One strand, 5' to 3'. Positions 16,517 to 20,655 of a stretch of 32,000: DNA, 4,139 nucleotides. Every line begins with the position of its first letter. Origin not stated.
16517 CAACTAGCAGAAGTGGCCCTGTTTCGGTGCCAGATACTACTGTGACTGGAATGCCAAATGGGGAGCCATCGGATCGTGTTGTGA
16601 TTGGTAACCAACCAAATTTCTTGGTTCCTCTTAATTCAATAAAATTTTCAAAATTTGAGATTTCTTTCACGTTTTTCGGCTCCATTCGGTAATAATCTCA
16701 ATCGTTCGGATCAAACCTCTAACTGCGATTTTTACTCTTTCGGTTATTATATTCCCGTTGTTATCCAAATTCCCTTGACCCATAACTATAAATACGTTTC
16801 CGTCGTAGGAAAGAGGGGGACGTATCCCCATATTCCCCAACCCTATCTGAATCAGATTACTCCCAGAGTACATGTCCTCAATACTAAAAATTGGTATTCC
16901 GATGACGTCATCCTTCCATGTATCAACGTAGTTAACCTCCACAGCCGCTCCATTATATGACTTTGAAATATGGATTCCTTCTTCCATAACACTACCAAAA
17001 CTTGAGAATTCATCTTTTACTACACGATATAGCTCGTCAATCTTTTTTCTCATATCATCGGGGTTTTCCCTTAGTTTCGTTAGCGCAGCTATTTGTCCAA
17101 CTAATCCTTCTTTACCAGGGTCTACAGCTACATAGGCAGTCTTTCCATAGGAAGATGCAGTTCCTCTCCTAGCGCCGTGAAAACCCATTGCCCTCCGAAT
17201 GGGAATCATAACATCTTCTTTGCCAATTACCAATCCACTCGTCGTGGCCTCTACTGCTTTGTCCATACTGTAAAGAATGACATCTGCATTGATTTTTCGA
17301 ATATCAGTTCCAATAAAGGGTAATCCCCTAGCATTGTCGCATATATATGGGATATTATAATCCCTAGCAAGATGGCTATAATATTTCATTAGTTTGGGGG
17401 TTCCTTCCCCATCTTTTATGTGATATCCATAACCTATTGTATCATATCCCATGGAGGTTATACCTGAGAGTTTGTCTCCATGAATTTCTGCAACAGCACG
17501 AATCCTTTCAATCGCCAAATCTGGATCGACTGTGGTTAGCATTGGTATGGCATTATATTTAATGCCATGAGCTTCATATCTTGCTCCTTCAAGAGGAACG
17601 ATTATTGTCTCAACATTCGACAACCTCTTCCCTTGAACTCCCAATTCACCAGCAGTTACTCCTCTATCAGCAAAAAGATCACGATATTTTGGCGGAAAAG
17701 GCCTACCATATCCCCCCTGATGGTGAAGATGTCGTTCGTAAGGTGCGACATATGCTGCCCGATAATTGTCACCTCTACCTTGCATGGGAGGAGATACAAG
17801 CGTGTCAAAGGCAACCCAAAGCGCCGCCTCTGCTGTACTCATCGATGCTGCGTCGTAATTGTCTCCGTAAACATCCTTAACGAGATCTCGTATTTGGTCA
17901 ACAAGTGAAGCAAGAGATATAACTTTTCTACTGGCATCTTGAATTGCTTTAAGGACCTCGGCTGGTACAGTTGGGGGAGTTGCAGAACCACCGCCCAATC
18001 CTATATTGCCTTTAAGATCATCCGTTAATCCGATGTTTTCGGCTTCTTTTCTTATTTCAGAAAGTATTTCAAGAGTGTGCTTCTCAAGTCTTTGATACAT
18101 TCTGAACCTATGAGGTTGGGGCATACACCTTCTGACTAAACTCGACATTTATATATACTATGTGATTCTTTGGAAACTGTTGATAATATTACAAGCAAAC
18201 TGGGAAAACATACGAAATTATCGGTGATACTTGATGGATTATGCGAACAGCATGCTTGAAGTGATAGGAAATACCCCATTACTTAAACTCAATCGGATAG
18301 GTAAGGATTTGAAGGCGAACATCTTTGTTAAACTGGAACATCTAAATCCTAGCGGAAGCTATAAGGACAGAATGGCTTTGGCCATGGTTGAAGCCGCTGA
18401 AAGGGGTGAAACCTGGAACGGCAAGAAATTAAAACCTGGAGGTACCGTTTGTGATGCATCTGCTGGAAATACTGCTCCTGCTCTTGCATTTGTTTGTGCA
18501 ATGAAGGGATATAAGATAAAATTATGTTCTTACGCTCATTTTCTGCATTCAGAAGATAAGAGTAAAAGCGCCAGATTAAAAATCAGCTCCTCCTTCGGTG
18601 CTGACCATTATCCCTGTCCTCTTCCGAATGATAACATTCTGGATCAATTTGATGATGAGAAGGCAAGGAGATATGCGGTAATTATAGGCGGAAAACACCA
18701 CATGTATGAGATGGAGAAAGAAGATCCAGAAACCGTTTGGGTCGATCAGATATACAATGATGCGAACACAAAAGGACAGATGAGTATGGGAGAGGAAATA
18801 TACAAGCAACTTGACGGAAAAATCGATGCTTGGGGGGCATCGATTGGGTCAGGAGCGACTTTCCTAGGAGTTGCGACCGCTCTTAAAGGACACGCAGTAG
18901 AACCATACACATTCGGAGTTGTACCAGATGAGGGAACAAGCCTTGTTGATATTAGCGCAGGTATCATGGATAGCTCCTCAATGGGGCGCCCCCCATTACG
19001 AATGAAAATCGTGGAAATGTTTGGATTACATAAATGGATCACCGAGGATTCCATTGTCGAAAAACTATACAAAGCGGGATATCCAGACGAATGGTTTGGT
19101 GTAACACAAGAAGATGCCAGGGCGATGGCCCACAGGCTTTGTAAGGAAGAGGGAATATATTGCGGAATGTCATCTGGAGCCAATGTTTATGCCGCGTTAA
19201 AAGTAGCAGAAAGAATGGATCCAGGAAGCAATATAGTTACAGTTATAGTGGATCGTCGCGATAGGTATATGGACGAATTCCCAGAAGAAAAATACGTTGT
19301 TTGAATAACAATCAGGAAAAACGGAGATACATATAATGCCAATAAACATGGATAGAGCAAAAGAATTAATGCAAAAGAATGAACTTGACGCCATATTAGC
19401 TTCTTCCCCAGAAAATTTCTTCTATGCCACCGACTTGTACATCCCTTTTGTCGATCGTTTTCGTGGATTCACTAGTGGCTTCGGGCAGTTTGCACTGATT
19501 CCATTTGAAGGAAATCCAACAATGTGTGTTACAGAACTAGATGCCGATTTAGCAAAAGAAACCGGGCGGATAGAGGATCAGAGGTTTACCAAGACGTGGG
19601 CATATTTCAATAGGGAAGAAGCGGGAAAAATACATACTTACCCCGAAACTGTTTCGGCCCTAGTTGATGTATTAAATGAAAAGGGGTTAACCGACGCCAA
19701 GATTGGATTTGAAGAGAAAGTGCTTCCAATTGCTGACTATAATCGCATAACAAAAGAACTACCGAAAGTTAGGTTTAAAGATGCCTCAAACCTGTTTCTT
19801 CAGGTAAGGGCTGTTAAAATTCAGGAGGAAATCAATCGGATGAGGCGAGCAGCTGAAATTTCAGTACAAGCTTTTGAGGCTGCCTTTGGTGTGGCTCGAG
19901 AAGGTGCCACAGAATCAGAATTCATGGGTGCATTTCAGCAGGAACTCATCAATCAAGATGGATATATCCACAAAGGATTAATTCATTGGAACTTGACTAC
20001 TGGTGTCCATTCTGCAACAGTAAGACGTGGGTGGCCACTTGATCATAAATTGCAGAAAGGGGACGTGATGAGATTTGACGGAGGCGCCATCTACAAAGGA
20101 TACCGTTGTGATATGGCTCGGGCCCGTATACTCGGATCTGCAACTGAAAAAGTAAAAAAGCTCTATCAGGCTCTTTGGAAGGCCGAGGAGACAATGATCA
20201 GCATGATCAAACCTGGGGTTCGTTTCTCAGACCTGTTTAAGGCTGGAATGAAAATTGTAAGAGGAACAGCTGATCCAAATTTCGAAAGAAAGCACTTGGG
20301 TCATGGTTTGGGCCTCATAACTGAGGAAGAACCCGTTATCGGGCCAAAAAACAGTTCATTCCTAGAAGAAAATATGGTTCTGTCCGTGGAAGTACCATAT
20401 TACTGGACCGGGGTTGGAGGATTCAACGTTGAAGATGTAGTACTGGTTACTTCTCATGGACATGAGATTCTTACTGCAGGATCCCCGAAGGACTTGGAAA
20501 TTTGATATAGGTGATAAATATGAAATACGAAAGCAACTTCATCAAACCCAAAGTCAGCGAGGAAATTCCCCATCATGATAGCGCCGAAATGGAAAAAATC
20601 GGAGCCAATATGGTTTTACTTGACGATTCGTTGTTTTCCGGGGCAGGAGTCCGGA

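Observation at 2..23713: ~23-kb self-contained uptake-and-degradation island for an unknown amino-acid/peptide derivative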

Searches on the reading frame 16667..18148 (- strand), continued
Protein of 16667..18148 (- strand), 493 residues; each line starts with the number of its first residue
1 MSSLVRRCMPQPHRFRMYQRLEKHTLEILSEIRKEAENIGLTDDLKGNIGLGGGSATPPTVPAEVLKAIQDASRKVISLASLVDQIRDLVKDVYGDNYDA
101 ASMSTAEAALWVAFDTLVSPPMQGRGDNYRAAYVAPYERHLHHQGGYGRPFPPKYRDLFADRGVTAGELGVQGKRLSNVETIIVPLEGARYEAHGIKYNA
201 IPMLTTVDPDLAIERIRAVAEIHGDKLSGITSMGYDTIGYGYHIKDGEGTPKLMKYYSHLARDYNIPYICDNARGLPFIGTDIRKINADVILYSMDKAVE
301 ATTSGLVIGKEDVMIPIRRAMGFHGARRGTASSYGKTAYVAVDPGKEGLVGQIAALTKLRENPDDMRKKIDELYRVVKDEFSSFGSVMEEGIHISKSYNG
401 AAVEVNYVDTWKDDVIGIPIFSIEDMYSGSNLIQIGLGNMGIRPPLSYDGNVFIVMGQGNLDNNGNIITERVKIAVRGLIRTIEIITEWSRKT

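Call 67: search_protein_families(library=pfam, proteins=[L057:8576-9319:-, L097:8582-9508:+, L099:7891-8589:+, L055:9005-9805:+, L061:7253-7651:+, L081:6255-7589:-, L087:3011-4159:+, L080:15632-16594:+, L063:17828-18592:+, L034:11529-12725:-], max_evalue=0.001)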
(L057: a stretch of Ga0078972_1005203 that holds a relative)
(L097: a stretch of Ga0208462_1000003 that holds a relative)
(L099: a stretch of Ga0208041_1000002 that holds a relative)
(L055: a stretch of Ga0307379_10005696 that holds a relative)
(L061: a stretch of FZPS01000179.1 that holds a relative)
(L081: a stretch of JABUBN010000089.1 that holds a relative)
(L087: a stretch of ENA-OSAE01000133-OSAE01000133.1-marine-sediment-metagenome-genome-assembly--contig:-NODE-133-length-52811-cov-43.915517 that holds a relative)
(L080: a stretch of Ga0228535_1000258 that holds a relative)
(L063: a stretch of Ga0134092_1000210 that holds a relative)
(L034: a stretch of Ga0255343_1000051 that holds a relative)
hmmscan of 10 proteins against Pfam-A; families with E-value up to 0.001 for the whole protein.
L057:8576-9319:- (247 aa): 2 families
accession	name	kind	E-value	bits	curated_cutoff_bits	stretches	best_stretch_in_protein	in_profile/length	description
PF07729.17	FCD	-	8.9e-21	75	24.3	1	105-226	1-124/125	FCD domain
PF08461.16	HTH_12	-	7.9e-13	48.6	21.4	1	12-75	3-66/66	Ribonuclease R winged-helix domain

L097:8582-9508:+ (308 aa): 3 families
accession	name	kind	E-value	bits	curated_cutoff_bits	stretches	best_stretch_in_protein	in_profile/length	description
PF16654.10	DAPDH_C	-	2.5e-17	63.6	30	1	129-260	1-152/154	Diaminopimelic acid dehydrogenase C-terminal domain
PF01408.29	GFO_IDH_MocA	-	6.3e-08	33.8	24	1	4-95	1-88/120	Oxidoreductase family, NAD-binding Rossmann fold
PF02629.25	CoA_binding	-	4.9e-06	27.7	22.3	1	3-97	3-91/97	CoA binding domain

L099:7891-8589:+ (232 aa): 2 families
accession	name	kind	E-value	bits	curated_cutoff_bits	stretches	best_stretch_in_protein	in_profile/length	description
PF07729.17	FCD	-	2.3e-22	80.2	24.3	1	85-209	1-123/125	FCD domain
PF00392.27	GntR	-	1.7e-16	60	27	1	14-75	2-64/64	Bacterial regulatory proteins, gntR family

L055:9005-9805:+ (266 aa): 4 families
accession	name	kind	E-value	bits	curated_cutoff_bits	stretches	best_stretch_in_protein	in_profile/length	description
PF00005.33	ABC_tran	-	2.1e-28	100.1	25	1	19-179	1-136/137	ABC transporter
PF12399.14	BCA_ABC_TP_C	-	3e-14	52.7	25.5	1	229-252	1-24/27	Branched-chain amino acid ATP-binding cassette transporter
PF13304.12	AAA_21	-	3.2e-09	37.7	27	1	76-208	165-295/304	AAA domain, putative AbiEii toxin, Type IV TA system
PF13476.12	AAA_23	-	0.00018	22.7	27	1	5-96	3-79/201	AAA domain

L061:7253-7651:+ (132 aa): 1 family
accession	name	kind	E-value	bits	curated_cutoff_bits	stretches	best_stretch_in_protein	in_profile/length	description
PF09579.15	Spore_YtfJ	-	2e-31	108.5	25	1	33-122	1-81/81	Sporulation protein YtfJ (Spore_YtfJ)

L081:6255-7589:- (444 aa): 2 families
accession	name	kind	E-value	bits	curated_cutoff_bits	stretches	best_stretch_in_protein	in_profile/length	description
PF02784.22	Orn_Arg_deC_N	-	6.1e-60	203.1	23.4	1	50-303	4-246/247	Pyridoxal-dependent decarboxylase, pyridoxal binding domain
PF00278.28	Orn_DAP_Arg_deC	-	6.6e-18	65.2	23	1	209-395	5-95/95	Pyridoxal-dependent decarboxylase, C-terminal sheet domain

L087:3011-4159:+ (382 aa): 4 families
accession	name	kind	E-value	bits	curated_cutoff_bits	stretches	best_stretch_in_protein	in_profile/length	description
PF00768.25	Peptidase_S11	-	4.7e-66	223.1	27.6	1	23-248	4-236/239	D-alanyl-D-alanine carboxypeptidase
PF07943.18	PBP5_C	-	3.3e-18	66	21.2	1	273-360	4-91/91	Penicillin-binding protein 5, C-terminal domain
PF13354.11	Beta-lactamase2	-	1.5e-05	24.9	22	1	35-148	3-115/214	Beta-lactamase enzyme family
PF02113.21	Peptidase_S13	-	0.0005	19.4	22.8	0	24-70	10-57/444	D-Ala-D-Ala carboxypeptidase 3 (S13) family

L080:15632-16594:+ (320 aa): 0 families

L063:17828-18592:+ (254 aa): 2 families
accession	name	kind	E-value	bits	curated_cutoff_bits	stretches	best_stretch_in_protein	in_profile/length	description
PF00849.27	PseudoU_synth_2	-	4.2e-26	92.4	26.8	1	76-208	2-152/152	RNA pseudouridylate synthase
PF01479.30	S4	-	1.1e-12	47.9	22.8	1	15-59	2-47/48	S4 domain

L034:11529-12725:- (398 aa): 2 families
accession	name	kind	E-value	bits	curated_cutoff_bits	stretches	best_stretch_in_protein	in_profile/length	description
PF01546.33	Peptidase_M20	-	3.1e-45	155.1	24.6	1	76-390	1-203/206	Peptidase family M20/M25/M40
PF07687.19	M20_dimer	-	6.6e-14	52.2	21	1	192-282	8-98/107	Peptidase dimerisation domain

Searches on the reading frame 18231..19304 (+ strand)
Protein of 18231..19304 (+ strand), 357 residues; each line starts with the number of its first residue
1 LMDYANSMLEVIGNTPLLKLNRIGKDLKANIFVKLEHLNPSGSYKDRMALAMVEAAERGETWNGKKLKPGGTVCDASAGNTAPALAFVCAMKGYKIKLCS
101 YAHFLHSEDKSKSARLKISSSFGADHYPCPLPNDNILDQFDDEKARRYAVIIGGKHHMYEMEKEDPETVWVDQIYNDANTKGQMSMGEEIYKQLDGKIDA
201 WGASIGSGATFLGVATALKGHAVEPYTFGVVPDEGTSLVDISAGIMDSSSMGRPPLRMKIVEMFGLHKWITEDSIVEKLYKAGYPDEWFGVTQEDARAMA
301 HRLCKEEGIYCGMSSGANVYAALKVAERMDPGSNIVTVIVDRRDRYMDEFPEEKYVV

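Call 4: search_protein_families(library=pfam, proteins=[window:18231-19304:+])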
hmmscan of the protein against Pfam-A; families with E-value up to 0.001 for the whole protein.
window:18231-19304:+ (357 aa): 1 family
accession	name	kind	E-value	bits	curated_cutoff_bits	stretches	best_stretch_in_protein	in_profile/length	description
PF00291.31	PALP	-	2.4e-57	195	35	1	10-340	3-294/295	Pyridoxal-phosphate dependent enzyme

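Call 7: search_protein_families(library=ncbifam, proteins=[window:18231-19304:+], max_evalue=0.01)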
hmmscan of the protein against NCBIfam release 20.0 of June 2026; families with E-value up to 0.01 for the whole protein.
window:18231-19304:+ (357 aa): 36 families (the best 25 are shown)
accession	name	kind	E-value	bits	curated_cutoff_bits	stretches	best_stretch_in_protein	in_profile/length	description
TIGR01136.1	cysKM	subfamily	3.5e-55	187.5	344.15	2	159-347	123-294/299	cysteine synthase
NF007989.0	PRK10717.1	equivalog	1.7e-54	185.1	387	1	1-348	1-314/334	cysteine synthase A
TIGR01138.1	cysM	equivalog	1.1e-50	172.8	394.2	2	8-239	2-205/290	cysteine synthase B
TIGR01139.1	cysK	equivalog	1.7e-50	172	350.95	2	160-347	124-293/298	cysteine synthase A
NF008735.0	PRK11761.1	equivalog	2.7e-49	168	413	2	6-241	4-211/296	cysteine synthase CysM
TIGR01137.1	cysta_beta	equivalog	8.6e-46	156.5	510.25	1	6-355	3-314/457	cystathionine beta-synthase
NF053679.1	CysteaSynCapA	equivalog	4.7e-43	147.2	600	1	3-354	5-322/329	cysteate synthase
TIGR03945.1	PLP_SbnA_fam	equivalog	6.5e-39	133.8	349.95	3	9-96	2-84/304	2,3-diaminopropionate biosynthesis protein SbnA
NF006390.0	PRK08639.1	equivalog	1.3e-13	50.7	421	2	6-92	17-95/418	threonine ammonia-lyase IlvA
TIGR02079.1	THD1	equivalog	3.7e-12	45.8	440.55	1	7-239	9-211/410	threonine ammonia-lyase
NF005292.0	PRK06815.1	equivalog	1.4e-11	44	371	2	10-97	17-96/320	threonine/serine dehydratase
TIGR00260.1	thrC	equivalog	2.8e-11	43.2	167.1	1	13-95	21-99/340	threonine synthase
NF004996.0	PRK06381.1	equivalog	6.1e-11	41.9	266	1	13-93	14-86/319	threonine synthase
NF004170.0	PRK05638.1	equivalog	3.2e-10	39.2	421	1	13-56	65-107/442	threonine synthase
NF006094.0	PRK08246.1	subfamily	3.2e-09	36.6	331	1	8-97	17-95/310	serine/threonine dehydratase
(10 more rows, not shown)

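Call 31: search_solved_structures(query=window:18231-19304:+, max_evalue=1e-20)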
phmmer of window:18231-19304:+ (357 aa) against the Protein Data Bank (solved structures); distinct sequences matched with E-value up to 1e-20: 92 (the best 60 are shown).
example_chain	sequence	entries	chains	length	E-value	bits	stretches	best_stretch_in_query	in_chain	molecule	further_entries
2jc3_A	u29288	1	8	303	1.1e-39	139.4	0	6-100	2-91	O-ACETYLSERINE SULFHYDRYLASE B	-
2bht_A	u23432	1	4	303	4.3e-38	134.2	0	8-100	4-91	CYSTEINE SYNTHASE B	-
8t2c_A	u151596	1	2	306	9.7e-38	133.1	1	7-97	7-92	Cysteine synthase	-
8srt_A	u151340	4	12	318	1e-37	133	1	7-97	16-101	Cysteine synthase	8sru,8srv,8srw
2egu_A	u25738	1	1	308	1.6e-37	132.4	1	5-98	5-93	Cysteine synthase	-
2bhs_A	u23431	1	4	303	2e-37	132.1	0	8-100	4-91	CYSTEINE SYNTHASE B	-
2v03_A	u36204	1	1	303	4.2e-37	131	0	8-100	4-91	Cysteine synthase B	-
9k2p_A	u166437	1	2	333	1.3e-35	126.1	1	5-224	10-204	Pyridoxal-5'-phosphate-dependent protein beta subunit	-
9nld_A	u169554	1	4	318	3.7e-35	124.6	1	3-347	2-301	Cysteine synthase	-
9jxu_A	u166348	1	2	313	1.5e-33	119.3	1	5-98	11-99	Cysteine synthase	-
1m54_A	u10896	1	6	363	5.6e-33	117.4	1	8-355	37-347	CYSTATHIONINE BETA-SYNTHASE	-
8stw_A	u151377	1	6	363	7.6e-33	117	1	8-355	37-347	Cystathionine beta-synthase, K384N variant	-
5mms_A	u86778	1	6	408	9.4e-33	116.7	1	8-355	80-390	Cystathionine beta-synthase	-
1jbq_A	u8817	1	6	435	1.2e-32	116.3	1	8-355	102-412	CYSTATHIONINE BETA-SYNTHASE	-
9sqq_A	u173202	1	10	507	2e-32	115.6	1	8-355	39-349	Cystathionine beta-synthase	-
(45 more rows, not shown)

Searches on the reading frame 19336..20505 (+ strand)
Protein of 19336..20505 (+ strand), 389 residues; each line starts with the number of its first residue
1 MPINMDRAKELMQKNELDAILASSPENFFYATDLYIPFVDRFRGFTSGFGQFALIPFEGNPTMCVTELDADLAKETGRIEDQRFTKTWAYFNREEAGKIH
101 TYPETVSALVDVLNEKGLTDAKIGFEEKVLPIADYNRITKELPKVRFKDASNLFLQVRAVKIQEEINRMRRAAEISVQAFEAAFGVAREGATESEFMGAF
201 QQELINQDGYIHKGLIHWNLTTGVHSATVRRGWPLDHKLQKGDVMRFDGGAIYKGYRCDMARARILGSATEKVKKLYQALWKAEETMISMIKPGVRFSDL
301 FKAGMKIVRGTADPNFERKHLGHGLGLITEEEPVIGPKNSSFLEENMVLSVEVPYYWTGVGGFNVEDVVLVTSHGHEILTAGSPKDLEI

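Call 4: search_protein_families(library=pfam, proteins=[window:19336-20505:+])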
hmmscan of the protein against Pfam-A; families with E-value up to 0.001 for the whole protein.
window:19336-20505:+ (389 aa): 2 families
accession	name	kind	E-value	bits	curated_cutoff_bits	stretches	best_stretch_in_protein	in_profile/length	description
PF00557.29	Peptidase_M24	-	7.5e-42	143.9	23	1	168-372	2-207/208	Metallopeptidase family M24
PF01321.24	Creatinase_N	-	1.7e-17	64.6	22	1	6-160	3-128/128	Creatinase/Prolidase N-terminal domain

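Call 7: search_protein_families(library=ncbifam, proteins=[window:19336-20505:+], max_evalue=0.01)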
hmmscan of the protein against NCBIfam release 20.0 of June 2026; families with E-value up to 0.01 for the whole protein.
window:19336-20505:+ (389 aa): 14 families
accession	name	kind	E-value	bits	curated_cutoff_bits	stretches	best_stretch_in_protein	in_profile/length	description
NF011173.0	PRK14575.1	equivalog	8.4e-44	150.1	850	1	106-387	123-402/406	putative peptidase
NF011720.0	PRK15173.1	subfamily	3e-42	144.8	420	1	107-387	62-339/343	peptidase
NF011174.0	PRK14576.1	subfamily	9.8e-40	136.6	487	1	104-380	120-395/405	putative endopeptidase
NF040821.1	dipep_PepQ_Arch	equivalog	2.7e-35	122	630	1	5-381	3-340/346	Xaa-Pro dipeptidase PepQ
NF007310.0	PRK09795.1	equivalog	5.4e-28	97.8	393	1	121-381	91-350/361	aminopeptidase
NF038259.1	ectoine_DoeA_2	exception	1.1e-23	83.6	575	1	8-311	21-301/386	ectoine hydrolase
TIGR02993.1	ectoine_eutD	equivalog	3.9e-22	78.9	613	1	5-381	15-382/391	ectoine hydrolase DoeA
TIGR00500.1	met_pdase_I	equivalog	1.4e-16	60.7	171.35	1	160-352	3-200/247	type I methionyl aminopeptidase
NF008131.0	PRK10879.1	equivalog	5e-15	55.2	465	1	153-386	166-424/438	Xaa-Pro aminopeptidase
NF008970.0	PRK12318.1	equivalog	8.7e-13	48.2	267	1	160-339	43-226/291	methionyl aminopeptidase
NF010133.0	PRK13607.1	equivalog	2.7e-10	39.7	339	1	152-303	153-300/443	Xaa-Pro dipeptidase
NF043017.1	DimsulpropLyDddP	equivalog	3.5e-10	39.2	600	1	79-381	129-435/443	dimethylsulfonioproprionate lyase DddP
TIGR00501.1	met_pdase_II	equivalog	6.7e-05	22.6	222.65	1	237-309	73-142/295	type II methionyl aminopeptidase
NF009533.0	PRK12897.1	equivalog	0.0067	15.8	488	1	227-352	73-201/248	type I methionyl aminopeptidase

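Call 32: search_solved_structures(query=window:19336-20505:+, max_evalue=1e-15)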
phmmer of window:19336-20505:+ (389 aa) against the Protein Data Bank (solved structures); distinct sequences matched with E-value up to 1e-15: 15.
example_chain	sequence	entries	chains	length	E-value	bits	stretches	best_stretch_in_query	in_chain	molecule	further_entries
1wy2_A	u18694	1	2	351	3.3e-33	118.6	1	124-381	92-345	Xaa-Pro dipeptidase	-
1pv9_A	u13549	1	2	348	1.8e-30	109.6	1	145-381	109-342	Xaa-Pro dipeptidase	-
5giu_A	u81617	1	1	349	1.1e-29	107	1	121-382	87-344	Proline dipeptidase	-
5cdl_A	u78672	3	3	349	1.1e-29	107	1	121-382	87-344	Proline dipeptidase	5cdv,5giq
3q6d_A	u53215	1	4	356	2.1e-29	106.1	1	116-387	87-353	Proline dipeptidase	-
2zsg_A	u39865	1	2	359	1.1e-28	103.7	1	110-381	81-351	Aminopeptidase P, putative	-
1wn1_A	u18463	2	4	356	3.1e-28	102.3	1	105-374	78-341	dipeptidase | 356aa long hypothetical dipeptidase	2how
4rgz_A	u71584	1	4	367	1.6e-25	93.4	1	130-378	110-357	Xaa-Pro aminopeptidase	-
4fkc_A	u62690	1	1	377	1.7e-25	93.2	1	130-378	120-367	Xaa-Pro aminopeptidase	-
5cnx_A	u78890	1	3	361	3.2e-23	85.7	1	156-381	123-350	Aminopeptidase YpdF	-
6xmr_A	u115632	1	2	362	7.3e-22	81.3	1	122-380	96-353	Aminopeptidase P family protein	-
7n02_A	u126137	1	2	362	7.9e-22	81.2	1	122-380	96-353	Aminopeptidase P family protein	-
4zng_C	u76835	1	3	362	7.9e-22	81.2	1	122-380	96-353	Prolidase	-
7k3u_A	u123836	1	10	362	1.1e-21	80.7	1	122-380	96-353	Aminopeptidase P family protein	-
4ege_A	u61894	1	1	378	6.8e-21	78.1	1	150-376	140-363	Dipeptidase PepE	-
